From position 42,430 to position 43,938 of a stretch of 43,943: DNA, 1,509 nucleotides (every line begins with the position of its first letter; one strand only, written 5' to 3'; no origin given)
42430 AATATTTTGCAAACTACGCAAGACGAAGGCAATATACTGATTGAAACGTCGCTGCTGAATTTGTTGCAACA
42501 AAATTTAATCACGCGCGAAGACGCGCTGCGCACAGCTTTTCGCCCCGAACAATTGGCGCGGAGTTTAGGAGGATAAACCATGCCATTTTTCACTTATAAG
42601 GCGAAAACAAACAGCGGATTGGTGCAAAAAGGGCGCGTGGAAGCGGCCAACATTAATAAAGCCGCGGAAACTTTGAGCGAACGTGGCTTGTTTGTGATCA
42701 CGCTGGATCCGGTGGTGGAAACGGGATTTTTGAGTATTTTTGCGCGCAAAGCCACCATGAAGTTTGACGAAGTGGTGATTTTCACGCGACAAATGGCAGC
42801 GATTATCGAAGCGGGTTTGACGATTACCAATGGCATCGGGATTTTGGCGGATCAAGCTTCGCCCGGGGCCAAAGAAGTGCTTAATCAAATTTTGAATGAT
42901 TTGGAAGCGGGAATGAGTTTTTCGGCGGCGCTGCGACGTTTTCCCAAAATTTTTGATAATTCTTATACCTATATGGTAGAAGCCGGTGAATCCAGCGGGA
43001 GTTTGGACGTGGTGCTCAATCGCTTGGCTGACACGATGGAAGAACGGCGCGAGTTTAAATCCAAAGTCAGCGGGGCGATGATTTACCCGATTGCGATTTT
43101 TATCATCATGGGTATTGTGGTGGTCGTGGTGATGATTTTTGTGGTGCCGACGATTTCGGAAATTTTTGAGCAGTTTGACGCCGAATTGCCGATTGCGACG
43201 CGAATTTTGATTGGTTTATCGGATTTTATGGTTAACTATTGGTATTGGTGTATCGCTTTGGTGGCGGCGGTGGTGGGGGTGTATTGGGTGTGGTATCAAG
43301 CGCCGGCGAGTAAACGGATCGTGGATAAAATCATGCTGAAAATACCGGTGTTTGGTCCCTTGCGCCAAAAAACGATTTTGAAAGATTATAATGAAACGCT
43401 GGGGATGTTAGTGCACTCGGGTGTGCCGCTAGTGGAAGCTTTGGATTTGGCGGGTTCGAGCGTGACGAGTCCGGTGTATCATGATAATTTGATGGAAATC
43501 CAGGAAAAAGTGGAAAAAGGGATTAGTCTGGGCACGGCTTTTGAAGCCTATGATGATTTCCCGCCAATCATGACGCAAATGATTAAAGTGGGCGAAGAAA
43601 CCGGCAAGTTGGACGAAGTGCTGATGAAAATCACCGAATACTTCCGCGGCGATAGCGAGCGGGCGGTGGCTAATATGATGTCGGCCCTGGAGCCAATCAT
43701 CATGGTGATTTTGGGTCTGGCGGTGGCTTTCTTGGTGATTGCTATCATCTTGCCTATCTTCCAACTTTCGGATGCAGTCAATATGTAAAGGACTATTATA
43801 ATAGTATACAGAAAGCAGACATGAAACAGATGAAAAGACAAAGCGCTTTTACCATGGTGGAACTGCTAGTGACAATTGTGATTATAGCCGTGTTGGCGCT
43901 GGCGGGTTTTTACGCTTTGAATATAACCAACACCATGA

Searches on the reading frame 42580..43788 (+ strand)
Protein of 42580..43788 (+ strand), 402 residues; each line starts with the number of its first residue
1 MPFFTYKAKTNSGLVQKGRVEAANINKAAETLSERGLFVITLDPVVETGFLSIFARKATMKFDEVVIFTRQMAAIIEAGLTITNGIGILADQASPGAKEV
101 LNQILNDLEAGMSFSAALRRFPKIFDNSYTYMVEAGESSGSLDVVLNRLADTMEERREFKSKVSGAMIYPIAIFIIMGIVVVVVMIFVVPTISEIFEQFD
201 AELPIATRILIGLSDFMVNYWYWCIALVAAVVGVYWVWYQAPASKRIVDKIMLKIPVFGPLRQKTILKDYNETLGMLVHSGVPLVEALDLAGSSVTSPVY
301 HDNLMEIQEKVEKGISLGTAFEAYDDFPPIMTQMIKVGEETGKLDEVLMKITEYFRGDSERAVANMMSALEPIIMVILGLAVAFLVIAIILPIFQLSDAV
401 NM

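Call 7: search_protein_families(library=ncbifam, proteins=[window:42580-43788:+])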
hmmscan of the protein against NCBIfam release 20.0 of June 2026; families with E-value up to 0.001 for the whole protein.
window:42580-43788:+ (402 aa): 6 families
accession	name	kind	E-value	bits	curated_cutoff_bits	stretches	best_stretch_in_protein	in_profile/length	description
TIGR02120.1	GspF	equivalog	2.2e-113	379.6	424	1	4-400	1-401/401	type II secretion system inner membrane protein GspF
NF052607.1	T4PiliAsmPilCThrm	equivalog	1.1e-91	307.9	700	1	1-398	1-402/406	type IV pilus assembly protein PilC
NF052606.1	T4PiliAsmPilCMyx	equivalog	9.3e-87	291.5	700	1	2-400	20-418/419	type IV pilus assembly protein PilC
NF007861.0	PRK10573.1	equivalog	2.4e-85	287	401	1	4-401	7-399/401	protein transport protein HofC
NF047826.1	T3SSXpsF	equivalog_domain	4.8e-75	252.9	650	1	1-400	1-404/405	type II secretion system protein XpsF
NF041012.2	T4P_ComGB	equivalog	2.5e-45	155.3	240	1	68-396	6-330/332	competence type IV pilus assembly protein ComGB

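Call 12: find_encoding_contigs(protein=window:42580-43788:+, flank=10000, max_places=6)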
Protein window:42580-43788:+ (402 aa): no gene with exactly this product is on record in the collection.
